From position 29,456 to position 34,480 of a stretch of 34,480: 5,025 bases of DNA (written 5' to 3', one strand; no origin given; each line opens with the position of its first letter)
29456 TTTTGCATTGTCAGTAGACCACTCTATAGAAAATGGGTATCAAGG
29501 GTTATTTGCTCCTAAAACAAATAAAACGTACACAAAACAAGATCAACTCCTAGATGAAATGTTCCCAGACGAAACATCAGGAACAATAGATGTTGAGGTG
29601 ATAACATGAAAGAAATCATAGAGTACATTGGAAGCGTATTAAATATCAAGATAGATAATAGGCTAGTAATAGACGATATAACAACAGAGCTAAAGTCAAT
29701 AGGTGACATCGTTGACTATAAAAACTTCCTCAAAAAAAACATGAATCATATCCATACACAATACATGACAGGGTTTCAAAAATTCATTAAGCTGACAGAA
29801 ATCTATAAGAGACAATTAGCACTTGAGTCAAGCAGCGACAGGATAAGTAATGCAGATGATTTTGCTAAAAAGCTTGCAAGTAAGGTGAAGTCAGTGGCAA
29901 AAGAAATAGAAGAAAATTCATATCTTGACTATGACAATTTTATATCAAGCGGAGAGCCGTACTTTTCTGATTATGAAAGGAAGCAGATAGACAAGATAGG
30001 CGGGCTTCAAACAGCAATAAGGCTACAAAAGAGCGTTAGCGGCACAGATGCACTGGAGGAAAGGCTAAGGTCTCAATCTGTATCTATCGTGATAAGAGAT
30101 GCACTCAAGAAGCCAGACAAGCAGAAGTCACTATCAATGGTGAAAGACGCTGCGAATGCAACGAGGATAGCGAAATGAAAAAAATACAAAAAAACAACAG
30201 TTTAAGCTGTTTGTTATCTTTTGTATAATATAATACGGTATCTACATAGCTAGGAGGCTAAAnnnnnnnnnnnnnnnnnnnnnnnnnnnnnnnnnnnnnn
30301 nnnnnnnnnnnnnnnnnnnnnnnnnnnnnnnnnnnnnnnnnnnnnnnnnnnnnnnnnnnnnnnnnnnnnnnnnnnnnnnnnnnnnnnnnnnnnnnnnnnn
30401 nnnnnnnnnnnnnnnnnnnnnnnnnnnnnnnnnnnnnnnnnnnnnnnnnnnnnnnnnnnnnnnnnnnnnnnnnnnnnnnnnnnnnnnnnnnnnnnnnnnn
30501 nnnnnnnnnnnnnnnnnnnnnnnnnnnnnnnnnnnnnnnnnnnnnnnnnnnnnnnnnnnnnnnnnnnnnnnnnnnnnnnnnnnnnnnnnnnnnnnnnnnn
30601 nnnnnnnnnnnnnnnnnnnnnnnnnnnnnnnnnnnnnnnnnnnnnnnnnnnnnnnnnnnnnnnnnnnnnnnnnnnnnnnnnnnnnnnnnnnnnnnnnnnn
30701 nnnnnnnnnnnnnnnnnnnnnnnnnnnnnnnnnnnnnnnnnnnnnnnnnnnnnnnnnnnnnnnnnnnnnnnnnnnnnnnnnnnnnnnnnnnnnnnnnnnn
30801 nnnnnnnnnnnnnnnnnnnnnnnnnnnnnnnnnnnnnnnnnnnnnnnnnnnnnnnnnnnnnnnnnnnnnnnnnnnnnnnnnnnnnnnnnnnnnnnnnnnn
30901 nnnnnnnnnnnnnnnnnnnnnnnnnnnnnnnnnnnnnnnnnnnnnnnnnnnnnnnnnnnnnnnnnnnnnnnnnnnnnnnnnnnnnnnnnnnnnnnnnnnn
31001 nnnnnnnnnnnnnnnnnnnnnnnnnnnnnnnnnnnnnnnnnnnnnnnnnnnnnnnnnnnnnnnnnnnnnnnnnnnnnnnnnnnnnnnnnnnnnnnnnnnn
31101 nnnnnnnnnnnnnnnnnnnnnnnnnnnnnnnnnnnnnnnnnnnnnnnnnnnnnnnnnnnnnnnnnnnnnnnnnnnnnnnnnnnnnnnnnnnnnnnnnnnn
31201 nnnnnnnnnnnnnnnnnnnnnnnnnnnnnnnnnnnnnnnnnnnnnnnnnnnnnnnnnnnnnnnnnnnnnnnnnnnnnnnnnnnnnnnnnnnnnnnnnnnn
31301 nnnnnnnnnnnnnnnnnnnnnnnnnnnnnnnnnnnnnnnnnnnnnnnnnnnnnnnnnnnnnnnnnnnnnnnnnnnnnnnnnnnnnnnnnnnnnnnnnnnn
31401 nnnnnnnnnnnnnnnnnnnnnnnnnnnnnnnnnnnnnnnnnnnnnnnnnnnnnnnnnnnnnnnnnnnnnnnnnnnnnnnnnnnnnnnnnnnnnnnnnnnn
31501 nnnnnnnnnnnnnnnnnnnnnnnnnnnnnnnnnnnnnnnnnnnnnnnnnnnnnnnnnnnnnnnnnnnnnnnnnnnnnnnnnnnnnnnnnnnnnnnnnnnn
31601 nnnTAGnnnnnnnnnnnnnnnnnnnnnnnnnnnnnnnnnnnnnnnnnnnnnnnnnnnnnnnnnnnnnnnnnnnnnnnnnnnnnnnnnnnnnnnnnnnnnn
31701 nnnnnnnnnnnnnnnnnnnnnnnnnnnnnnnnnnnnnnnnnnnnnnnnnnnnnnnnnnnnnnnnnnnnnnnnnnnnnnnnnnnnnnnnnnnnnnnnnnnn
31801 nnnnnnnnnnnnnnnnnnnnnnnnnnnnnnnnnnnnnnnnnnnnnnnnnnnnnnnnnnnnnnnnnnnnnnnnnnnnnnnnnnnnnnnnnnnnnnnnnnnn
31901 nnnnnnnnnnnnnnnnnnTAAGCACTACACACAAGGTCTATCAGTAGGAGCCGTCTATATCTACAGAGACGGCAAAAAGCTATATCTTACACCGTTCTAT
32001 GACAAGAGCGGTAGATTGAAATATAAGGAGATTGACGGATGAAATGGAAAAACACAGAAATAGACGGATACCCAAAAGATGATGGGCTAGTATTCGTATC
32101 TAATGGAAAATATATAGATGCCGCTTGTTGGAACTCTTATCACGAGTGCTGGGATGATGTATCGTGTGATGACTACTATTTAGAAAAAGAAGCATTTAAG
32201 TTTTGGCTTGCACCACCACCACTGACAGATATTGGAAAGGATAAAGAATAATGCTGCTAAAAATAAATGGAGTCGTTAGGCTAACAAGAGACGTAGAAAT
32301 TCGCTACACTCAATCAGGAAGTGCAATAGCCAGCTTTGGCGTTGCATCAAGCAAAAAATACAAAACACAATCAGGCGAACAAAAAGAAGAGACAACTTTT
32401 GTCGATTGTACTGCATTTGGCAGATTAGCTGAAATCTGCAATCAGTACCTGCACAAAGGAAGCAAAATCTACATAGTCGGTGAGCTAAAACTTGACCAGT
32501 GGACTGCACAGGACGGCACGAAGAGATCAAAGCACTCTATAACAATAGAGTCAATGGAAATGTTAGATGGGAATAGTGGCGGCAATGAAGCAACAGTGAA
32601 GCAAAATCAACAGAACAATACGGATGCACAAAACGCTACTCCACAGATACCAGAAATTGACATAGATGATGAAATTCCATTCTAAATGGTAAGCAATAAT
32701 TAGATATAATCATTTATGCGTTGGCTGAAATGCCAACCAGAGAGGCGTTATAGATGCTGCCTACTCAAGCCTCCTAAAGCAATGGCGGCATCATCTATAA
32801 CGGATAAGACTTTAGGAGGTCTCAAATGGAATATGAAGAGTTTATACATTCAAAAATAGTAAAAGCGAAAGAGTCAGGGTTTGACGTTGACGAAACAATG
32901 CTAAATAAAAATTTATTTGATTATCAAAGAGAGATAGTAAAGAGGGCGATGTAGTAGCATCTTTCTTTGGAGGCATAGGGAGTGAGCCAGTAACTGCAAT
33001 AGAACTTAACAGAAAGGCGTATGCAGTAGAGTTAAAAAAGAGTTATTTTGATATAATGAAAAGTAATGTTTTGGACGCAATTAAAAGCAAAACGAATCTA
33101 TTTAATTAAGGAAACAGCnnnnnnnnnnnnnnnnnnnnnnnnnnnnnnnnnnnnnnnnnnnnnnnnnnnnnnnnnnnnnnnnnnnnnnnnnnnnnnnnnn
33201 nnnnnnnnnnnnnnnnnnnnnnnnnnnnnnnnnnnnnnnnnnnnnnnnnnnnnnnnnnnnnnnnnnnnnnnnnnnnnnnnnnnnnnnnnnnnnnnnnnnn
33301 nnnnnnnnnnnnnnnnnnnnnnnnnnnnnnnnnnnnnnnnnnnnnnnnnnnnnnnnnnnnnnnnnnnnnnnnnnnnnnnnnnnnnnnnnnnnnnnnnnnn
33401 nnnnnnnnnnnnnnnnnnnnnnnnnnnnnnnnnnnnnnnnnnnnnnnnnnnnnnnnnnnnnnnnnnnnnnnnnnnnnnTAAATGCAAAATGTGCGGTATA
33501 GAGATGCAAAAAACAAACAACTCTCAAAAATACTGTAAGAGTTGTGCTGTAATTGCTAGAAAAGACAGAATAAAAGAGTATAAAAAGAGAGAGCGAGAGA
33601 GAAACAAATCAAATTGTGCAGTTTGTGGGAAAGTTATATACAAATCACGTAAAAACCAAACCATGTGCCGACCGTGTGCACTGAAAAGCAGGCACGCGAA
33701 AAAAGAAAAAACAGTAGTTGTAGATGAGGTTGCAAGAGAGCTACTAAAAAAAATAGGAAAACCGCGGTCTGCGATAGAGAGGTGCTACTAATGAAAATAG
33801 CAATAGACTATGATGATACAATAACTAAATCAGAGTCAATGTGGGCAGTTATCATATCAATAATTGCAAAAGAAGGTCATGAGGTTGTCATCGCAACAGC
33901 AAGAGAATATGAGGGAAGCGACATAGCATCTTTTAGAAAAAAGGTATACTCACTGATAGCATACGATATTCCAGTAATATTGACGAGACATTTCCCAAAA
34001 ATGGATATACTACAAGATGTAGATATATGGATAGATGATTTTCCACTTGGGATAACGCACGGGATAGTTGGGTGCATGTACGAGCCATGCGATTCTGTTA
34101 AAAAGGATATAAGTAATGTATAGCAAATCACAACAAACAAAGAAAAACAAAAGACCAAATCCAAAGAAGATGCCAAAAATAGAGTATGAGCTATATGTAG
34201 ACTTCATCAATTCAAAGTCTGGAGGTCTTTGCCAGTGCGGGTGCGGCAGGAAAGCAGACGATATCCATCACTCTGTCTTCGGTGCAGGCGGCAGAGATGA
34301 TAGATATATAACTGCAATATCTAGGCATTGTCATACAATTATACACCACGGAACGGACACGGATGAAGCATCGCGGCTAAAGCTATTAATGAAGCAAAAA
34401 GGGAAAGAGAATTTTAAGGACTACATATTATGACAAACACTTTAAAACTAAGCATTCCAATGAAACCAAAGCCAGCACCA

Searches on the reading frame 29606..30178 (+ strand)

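Call 48: search_protein_families(library=pfam, proteins=[window:29606-30178:+], max_evalue=0.01)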
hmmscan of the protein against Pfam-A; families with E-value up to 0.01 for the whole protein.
window:29606-30178:+ (190 aa): 1 family
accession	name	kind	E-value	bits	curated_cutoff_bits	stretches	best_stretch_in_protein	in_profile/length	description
PF25034.1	Spectrin_SYNE1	-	0.0042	17.2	35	1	37-102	28-88/188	Nesprin-1, spectrin repeats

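Call 79: search_protein_families(library=phrogs, proteins=[window:29606-30178:+], max_evalue=0.001)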
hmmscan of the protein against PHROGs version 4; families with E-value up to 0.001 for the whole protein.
window:29606-30178:+ (190 aa): 0 families

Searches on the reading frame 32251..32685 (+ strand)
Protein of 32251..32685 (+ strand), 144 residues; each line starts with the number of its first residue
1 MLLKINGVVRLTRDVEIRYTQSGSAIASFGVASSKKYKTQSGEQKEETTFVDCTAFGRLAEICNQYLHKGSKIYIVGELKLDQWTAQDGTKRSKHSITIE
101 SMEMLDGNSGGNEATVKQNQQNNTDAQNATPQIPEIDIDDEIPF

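Call 79: search_protein_families(library=phrogs, proteins=[window:32251-32685:+], max_evalue=0.001)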
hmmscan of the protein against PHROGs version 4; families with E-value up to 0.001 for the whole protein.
window:32251-32685:+ (144 aa): 2 families
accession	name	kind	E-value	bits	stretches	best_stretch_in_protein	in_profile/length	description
phrog_44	-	DNA, RNA and nucleotide metabolism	3.9e-46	159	1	1-144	86-228/271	single strand DNA binding protein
phrog_25370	-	unknown function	2.9e-12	47.1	1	8-48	8-48/48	-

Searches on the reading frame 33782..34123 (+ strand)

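Call 79: search_protein_families(library=phrogs, proteins=[window:33782-34123:+], max_evalue=0.001)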
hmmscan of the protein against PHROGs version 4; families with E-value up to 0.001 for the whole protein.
window:33782-34123:+ (113 aa): 3 families
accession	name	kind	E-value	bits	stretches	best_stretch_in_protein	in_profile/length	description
phrog_4256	-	unknown function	2.9e-16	60.6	1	4-93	12-100/141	-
phrog_4919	-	unknown function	1.6e-15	57.8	1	4-92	7-95/126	-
phrog_1238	-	moron, auxiliary metabolic gene and host takeover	0.00013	22.6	1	3-46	22-74/155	phosphoheptose isomerase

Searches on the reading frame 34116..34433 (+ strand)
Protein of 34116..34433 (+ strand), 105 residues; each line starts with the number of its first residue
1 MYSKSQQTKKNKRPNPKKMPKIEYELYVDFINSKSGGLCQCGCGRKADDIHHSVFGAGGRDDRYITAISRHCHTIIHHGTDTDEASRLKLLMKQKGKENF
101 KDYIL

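Call 79: search_protein_families(library=phrogs, proteins=[window:34116-34433:+], max_evalue=0.001)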
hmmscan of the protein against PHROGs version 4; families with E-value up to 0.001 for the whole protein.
window:34116-34433:+ (105 aa): 1 family
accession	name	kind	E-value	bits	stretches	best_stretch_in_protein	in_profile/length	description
phrog_96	-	DNA, RNA and nucleotide metabolism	0.00068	20.1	1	18-84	243-310/334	HNH endonuclease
